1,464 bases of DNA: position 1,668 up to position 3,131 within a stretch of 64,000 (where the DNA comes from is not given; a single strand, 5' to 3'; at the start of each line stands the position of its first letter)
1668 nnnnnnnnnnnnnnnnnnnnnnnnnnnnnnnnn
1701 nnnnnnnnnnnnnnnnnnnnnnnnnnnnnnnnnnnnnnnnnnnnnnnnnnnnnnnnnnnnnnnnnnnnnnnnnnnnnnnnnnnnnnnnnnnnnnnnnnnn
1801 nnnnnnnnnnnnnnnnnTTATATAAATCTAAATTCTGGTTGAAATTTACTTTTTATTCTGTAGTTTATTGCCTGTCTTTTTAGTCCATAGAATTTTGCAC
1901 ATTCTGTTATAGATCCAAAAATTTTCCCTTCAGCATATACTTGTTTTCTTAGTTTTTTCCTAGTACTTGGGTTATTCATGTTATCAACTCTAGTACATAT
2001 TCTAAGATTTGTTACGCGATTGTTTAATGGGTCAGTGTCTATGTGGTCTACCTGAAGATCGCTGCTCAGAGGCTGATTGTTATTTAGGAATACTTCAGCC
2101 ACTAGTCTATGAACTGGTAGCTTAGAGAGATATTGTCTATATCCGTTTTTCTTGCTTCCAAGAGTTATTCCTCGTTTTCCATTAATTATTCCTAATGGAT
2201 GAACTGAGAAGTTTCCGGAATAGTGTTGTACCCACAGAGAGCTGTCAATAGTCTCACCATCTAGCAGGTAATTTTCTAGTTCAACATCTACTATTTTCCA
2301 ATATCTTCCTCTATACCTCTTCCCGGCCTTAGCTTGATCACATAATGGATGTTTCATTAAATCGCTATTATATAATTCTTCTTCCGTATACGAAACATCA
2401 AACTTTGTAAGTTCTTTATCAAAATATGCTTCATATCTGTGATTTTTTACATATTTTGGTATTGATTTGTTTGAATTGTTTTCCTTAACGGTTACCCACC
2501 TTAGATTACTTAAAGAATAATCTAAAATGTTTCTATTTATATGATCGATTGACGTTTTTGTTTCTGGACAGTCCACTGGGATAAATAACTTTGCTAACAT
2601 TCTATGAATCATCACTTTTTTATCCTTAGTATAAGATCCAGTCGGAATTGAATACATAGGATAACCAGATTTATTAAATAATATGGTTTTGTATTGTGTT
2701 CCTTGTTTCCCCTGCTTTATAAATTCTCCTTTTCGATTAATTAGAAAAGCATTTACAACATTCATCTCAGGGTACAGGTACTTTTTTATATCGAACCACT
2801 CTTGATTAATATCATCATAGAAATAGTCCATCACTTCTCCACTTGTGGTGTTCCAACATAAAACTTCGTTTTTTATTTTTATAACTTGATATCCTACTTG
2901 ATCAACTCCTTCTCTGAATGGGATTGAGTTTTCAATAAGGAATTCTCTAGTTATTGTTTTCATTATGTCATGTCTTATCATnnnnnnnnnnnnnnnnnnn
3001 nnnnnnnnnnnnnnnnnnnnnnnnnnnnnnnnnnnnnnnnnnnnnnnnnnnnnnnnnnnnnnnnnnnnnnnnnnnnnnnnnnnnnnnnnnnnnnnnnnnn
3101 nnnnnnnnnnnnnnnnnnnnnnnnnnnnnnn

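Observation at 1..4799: Type II topoisomerase large-subunit gene in three exons, split by two group I introns; one intron carries an HNH homing endonuclease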

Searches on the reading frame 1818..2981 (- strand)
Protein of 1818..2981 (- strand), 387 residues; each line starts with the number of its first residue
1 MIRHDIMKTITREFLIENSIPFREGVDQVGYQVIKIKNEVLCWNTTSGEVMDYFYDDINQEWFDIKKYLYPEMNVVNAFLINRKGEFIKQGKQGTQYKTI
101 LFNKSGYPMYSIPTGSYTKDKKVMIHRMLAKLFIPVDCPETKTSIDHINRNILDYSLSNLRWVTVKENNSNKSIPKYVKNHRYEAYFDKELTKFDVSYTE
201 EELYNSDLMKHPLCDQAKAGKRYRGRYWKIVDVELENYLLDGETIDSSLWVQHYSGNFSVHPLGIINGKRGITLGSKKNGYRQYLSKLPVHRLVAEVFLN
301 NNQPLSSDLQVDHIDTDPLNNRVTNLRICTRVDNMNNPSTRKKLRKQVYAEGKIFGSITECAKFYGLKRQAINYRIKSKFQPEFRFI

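Call 5: search_protein_families(library=pfam, proteins=[window:1818-2981:-], max_evalue=0.01)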
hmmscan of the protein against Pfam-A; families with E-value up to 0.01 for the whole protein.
window:1818-2981:- (387 aa): 2 families
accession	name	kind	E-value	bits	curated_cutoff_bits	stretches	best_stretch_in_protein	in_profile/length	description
PF13392.12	HNH_3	-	2e-16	59.8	24.8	2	290-335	3-45/46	HNH endonuclease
PF20987.3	I-TevI_DNA-bd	-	0.0022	18.3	27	1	341-379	7-46/51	Intron-encoded endonuclease 1, DNA-binding domain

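Call 43: list_cluster_members(proteins=[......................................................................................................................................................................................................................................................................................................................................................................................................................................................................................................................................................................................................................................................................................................, window:3129-4772:-, window:1818-2981:-, window:4880-5473:-])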
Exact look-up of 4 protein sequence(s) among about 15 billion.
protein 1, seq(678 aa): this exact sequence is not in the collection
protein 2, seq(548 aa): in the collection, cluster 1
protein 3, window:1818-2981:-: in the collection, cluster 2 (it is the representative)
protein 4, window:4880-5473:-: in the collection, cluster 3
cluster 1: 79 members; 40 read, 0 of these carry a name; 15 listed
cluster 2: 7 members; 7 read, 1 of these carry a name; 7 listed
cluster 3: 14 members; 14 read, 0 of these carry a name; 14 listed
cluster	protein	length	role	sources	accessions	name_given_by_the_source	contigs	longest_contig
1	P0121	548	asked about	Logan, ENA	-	-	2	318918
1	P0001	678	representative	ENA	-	-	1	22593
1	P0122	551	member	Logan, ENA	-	-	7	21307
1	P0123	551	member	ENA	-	-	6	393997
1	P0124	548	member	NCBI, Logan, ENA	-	-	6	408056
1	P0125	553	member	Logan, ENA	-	-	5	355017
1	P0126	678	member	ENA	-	-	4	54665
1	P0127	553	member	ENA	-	-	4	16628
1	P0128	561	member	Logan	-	-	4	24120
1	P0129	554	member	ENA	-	-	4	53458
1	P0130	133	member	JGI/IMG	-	-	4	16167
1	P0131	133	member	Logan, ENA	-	-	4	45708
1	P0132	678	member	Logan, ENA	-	-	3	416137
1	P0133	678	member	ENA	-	-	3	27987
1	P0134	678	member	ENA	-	-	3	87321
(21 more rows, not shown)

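Call 44: search_protein_families(library=phrogs, proteins=[window:1818-2981:-], max_evalue=0.001)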
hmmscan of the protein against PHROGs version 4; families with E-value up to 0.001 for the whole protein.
window:1818-2981:- (387 aa): 19 families
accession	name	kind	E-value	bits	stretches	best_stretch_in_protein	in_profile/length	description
phrog_59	-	DNA, RNA and nucleotide metabolism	3.6e-38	133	2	243-377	133-267/423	HNH endonuclease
phrog_959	-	DNA, RNA and nucleotide metabolism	3.4e-29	102.4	2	79-187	18-122/138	HNH endonuclease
phrog_99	-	DNA, RNA and nucleotide metabolism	3.5e-26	93.7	2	269-343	137-210/383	HNH endonuclease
phrog_4578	-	DNA, RNA and nucleotide metabolism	5.6e-21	75.8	2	143-201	30-88/130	HNH endonuclease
phrog_1492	-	DNA, RNA and nucleotide metabolism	9.2e-16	59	2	100-170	91-157/414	HNH endonuclease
phrog_37683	-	unknown function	9.1e-12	45.6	1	97-170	137-206/279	-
phrog_7545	-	DNA, RNA and nucleotide metabolism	1.6e-11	45.7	1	94-170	55-131/160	HNH endonuclease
phrog_17657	-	DNA, RNA and nucleotide metabolism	4.9e-11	43.7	1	77-163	77-165/168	HNH endonuclease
phrog_826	-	DNA, RNA and nucleotide metabolism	1.3e-09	39.1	1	278-337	94-157/281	HNH endonuclease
phrog_14913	-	DNA, RNA and nucleotide metabolism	1.8e-08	35.6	1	289-347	41-97/149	HNH endonuclease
phrog_3377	-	DNA, RNA and nucleotide metabolism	2.9e-08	34.8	1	139-180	62-102/196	HNH endonuclease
phrog_15471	-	DNA, RNA and nucleotide metabolism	8e-08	33.3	0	290-351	34-96/183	HNH endonuclease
phrog_21964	-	DNA, RNA and nucleotide metabolism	6.7e-07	30.2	1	288-331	164-205/244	HNH endonuclease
phrog_10730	-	DNA, RNA and nucleotide metabolism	2.2e-06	28.5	0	291-346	96-149/234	HNH endonuclease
phrog_36769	-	unknown function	1.4e-05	25.6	0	140-200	254-316/367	-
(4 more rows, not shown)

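Call 55: search_solved_structures(query=window:1818-2981:-, max_evalue=0.01, show_alignments=1)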
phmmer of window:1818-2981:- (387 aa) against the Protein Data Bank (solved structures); distinct sequences matched with E-value up to 0.01: 0.

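Call 62: search_dna_similar(query=window:1818-2981:-, collection=phages, mode=protein, max_rows=30, max_evalue=0.00001)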
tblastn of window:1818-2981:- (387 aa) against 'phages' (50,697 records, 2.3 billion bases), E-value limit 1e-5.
Records with a match: 112; places in all: 119; records where one place covers at least 80% of the query: 0.
Best place of each record, by identity: <60% 112.
By first word of the organism name: Enterococcus 33; Lactococcus 33; Staphylococcus 31; Escherichia 5; Leuconostoc 2; Bacillus 1; Lactobacillus 1; Parabacteroides 1; Exiguobacterium 1; Klebsiella 1; and 3 more.
By host as written in the record: Lactococcus lactis 18; Enterococcus faecalis 8; Enterococcus faecium 6; Staphylococcus aureus 5; Staphylococcus sp. 5; Lactococcus lactis SMQ-86 4; Staphylococcus epidermidis 3; Staphylococcus aureus ATCC BAA-44 3; and 44 more.
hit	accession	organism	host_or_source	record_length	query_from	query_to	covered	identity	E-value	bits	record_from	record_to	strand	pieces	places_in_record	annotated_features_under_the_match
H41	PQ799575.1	Enterococcus phage vB_EfaS_MF-DL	Enterococcus faecium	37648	60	381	72%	31.1%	2e-6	111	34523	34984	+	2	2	NUMOD4 motif protein | hypothetical protein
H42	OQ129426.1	Staphylococcus phage vB_SauM_JDF86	Staphylococcus aureus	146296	53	236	48%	28.7%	4e-7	58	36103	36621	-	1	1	HNH endonuclease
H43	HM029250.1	Lactococcus phage 949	Lactococcus lactis strain ML8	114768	52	226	45%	28.0%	3e-7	59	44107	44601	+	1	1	putative HNH endonuclease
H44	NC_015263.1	Lactococcus phage 949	Lactococcus lactis strain ML8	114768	52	226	45%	28.0%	3e-7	59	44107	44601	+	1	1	HNH endonuclease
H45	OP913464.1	Staphylococcus virus vB_SurM-PSU6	Staphylococcus ureilyticus ATCC49330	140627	78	236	41%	30.2%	1e-7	60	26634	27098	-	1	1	HNH homing endonuclease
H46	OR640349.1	Staphylococcus phage vB_SauM-T-SE-G1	Staphylococcus sp.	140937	78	236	41%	30.2%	2e-7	59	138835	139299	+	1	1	HNH homing endonuclease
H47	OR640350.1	Staphylococcus phage vB_SauM-T-SE-G2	Staphylococcus sp.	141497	78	236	41%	30.2%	2e-7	59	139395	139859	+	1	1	HNH homing endonuclease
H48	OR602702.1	Staphylococcus phage vB_SauM-V1SA09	Staphylococcus aureus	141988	78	236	41%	30.2%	2e-7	59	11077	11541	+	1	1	HNH homing endonuclease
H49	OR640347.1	Staphylococcus phage vB_SauM-T-SE-E2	Staphylococcus sp.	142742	78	236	41%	30.2%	2e-7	59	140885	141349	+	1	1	HNH homing endonuclease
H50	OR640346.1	Staphylococcus phage vB_SauM-T-SE-E1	Staphylococcus sp.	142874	78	236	41%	30.2%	2e-7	59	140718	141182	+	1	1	HNH homing endonuclease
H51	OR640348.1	Staphylococcus phage vB_SauM-T-SE-E4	Staphylococcus sp.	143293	78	236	41%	30.2%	2e-7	59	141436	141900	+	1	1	HNH homing endonuclease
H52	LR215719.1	Staphylococcus phage Stab21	-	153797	78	236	41%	30.2%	2e-7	59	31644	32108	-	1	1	g063c: HNH homing endonuclease | g063c: ribosome_binding_site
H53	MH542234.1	Staphylococcus phage Terranova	Staphylococcus epidermidis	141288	78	236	41%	28.6%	7e-6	54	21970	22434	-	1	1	homing endonuclease | ribosome_binding_site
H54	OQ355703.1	Staphylococcus phage vB_SepM_BE25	Staphylococcus epidermidis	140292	78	236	41%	28.6%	7e-6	54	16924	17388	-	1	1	HNH endonuclease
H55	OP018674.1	Enterococcus phage vB_Efm_LG62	Enterococcus faecium 2111230062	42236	224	381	41%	28.6%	4e-8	61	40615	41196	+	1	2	homing endonuclease | hypothetical protein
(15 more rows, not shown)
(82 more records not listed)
